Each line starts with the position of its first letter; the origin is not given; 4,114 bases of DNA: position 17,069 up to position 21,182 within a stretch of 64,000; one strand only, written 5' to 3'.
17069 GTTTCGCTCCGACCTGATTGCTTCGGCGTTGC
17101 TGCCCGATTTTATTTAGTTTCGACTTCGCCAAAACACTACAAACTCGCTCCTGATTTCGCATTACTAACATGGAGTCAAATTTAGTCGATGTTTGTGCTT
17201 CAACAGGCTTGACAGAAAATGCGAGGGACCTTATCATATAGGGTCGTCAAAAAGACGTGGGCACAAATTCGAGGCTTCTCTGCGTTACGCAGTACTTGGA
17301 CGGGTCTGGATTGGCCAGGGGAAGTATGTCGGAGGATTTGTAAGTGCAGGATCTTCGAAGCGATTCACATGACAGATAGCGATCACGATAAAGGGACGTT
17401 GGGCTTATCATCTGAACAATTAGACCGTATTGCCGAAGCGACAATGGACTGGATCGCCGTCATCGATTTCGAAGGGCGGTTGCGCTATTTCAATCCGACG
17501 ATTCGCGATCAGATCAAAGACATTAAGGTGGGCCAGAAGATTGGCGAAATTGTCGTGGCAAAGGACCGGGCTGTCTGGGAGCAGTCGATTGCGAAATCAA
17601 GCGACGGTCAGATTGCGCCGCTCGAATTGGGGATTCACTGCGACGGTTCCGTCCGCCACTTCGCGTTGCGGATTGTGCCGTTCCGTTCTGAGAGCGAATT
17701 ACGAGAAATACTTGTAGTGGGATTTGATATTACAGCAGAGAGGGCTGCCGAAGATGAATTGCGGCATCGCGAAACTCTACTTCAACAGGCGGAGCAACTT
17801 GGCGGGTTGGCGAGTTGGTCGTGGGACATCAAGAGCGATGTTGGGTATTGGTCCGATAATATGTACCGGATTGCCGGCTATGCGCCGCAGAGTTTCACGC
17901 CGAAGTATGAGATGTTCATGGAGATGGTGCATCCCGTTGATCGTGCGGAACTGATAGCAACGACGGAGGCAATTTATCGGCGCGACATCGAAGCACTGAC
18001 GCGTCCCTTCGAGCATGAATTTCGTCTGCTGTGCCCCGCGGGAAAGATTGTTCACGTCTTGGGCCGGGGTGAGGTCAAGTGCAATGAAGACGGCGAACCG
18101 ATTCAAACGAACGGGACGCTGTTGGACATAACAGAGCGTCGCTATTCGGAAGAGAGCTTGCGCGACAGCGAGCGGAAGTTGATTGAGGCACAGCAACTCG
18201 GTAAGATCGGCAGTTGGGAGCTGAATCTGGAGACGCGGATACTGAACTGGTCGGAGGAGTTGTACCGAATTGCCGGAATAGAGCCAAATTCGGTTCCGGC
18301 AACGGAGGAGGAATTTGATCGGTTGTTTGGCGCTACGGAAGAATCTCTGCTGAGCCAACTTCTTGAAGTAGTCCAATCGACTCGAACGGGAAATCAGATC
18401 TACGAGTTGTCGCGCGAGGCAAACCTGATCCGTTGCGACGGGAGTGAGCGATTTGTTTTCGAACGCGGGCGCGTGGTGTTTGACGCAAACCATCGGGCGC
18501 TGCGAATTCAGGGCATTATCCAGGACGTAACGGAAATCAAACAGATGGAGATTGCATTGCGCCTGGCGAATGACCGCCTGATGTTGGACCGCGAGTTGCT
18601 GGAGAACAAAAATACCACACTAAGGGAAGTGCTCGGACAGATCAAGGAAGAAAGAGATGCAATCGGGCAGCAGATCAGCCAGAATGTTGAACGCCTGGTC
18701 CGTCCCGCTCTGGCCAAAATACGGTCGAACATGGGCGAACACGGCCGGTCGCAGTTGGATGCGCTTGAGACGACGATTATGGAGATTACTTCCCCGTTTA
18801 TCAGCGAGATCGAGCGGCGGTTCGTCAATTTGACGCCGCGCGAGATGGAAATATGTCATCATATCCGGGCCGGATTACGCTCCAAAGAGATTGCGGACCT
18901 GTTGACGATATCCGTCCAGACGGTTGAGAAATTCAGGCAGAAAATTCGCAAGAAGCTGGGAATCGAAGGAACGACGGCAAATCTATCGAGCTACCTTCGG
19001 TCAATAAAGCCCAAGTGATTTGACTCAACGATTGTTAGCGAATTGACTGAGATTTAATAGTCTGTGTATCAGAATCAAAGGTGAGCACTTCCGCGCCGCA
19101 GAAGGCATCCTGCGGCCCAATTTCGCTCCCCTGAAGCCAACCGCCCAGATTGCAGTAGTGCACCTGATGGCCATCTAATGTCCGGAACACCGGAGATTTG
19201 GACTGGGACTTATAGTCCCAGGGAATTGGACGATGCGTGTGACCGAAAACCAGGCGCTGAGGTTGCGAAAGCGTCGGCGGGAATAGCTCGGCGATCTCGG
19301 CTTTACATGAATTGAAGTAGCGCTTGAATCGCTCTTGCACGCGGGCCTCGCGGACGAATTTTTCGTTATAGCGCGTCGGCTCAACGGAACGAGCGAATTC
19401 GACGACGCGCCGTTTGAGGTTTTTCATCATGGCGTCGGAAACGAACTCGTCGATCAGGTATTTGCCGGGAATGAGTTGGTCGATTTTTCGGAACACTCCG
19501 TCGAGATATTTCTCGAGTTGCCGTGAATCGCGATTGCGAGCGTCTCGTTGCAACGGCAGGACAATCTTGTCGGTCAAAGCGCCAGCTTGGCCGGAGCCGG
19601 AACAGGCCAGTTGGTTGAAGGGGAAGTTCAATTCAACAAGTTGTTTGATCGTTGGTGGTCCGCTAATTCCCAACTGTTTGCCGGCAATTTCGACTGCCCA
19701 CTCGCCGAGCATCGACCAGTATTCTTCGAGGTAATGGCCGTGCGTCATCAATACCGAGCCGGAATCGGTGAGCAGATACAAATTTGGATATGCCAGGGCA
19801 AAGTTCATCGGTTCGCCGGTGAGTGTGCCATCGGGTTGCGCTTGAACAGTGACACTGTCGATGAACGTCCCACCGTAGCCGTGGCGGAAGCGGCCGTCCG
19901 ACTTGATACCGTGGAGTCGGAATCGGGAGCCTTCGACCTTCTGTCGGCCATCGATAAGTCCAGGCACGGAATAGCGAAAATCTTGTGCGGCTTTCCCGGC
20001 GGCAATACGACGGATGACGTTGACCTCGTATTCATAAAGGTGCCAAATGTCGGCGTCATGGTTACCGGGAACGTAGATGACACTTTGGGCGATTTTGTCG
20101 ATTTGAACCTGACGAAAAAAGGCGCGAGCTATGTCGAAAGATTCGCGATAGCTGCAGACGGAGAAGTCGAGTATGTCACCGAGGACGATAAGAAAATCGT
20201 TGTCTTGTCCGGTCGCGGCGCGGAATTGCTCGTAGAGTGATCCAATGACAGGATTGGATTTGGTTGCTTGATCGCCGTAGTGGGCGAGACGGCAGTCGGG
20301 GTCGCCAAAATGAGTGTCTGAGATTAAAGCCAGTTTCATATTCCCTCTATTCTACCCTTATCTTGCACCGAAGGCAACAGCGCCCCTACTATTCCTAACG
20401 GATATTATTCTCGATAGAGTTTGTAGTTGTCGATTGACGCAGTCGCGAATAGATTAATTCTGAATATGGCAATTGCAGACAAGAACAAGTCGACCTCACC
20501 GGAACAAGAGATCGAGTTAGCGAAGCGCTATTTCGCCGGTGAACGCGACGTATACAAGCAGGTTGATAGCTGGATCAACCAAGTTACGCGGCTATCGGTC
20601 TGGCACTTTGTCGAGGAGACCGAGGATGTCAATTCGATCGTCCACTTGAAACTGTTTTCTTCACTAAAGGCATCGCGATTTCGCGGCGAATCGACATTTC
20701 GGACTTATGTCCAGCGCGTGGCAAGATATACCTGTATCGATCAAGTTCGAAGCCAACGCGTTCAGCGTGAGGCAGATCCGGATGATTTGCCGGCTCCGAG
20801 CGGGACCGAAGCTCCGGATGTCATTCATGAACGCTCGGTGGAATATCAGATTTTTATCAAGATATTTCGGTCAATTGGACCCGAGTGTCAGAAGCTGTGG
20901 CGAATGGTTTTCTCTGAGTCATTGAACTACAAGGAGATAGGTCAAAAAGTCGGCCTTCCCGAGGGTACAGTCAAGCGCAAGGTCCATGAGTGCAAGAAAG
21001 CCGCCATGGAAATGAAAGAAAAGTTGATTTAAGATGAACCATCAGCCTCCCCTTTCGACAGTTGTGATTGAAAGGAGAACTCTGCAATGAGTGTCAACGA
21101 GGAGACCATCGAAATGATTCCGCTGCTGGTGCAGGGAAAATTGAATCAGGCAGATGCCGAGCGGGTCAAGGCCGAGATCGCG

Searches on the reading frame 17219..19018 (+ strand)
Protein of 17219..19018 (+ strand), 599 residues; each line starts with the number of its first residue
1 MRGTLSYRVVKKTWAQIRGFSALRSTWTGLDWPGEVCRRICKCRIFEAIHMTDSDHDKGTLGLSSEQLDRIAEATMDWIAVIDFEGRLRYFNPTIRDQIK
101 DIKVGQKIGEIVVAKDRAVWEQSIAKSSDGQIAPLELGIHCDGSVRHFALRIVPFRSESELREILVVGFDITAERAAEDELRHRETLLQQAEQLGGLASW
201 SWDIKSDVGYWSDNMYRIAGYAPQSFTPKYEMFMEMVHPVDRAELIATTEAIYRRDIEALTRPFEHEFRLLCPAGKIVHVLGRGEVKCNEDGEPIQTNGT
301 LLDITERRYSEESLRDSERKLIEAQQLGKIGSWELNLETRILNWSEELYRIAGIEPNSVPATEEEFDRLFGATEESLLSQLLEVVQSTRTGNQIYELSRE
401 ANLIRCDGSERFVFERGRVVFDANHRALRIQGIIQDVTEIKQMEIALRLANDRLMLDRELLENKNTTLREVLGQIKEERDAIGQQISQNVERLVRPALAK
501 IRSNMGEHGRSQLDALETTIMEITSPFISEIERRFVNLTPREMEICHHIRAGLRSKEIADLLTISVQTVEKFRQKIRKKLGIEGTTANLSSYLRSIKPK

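Call 40: search_protein_families(library=pfam, proteins=[window:17219-19018:+], max_evalue=0.00001)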
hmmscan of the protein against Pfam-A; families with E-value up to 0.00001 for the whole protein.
window:17219-19018:+ (599 aa): 5 families
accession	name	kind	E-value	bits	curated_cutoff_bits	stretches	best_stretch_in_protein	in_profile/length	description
PF08447.18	PAS_3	-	1.5e-25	89.7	25.6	2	210-300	3-88/89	PAS fold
PF00989.32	PAS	-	7.6e-13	48.9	22.6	0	198-304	13-113/113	PAS fold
PF00196.25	GerE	-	1.2e-10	41.3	23.5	1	537-584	2-49/57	Bacterial regulatory proteins, luxR family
PF08448.16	PAS_4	-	3.6e-08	34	23.1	0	73-175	2-109/110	PAS fold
PF13426.13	PAS_9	-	1.1e-07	32.5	27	0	335-439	7-103/103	PAS domain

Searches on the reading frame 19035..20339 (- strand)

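Call 16: search_protein_families(library=pfam, proteins=[window:19035-20339:-], max_evalue=0.0001)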
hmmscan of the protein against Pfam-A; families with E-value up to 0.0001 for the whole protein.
window:19035-20339:- (434 aa): 2 families
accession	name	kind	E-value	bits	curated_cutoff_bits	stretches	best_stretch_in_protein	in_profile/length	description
PF00149.33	Metallophos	-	2.3e-09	38.4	21.5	1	1-107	1-83/191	Calcineurin-like phosphoesterase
PF12850.12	Metallophos_2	-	7.2e-05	23.3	27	0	1-108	1-60/154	Calcineurin-like phosphoesterase superfamily domain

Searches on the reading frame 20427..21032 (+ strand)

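Call 16: search_protein_families(library=pfam, proteins=[window:20427-21032:+], max_evalue=0.0001)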
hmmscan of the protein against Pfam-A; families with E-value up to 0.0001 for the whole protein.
window:20427-21032:+ (201 aa): 1 family
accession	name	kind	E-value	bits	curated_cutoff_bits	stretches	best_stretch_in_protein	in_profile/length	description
PF04545.22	Sigma70_r4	-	2.5e-05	24.1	24.1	1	159-188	14-43/50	Sigma-70, region 4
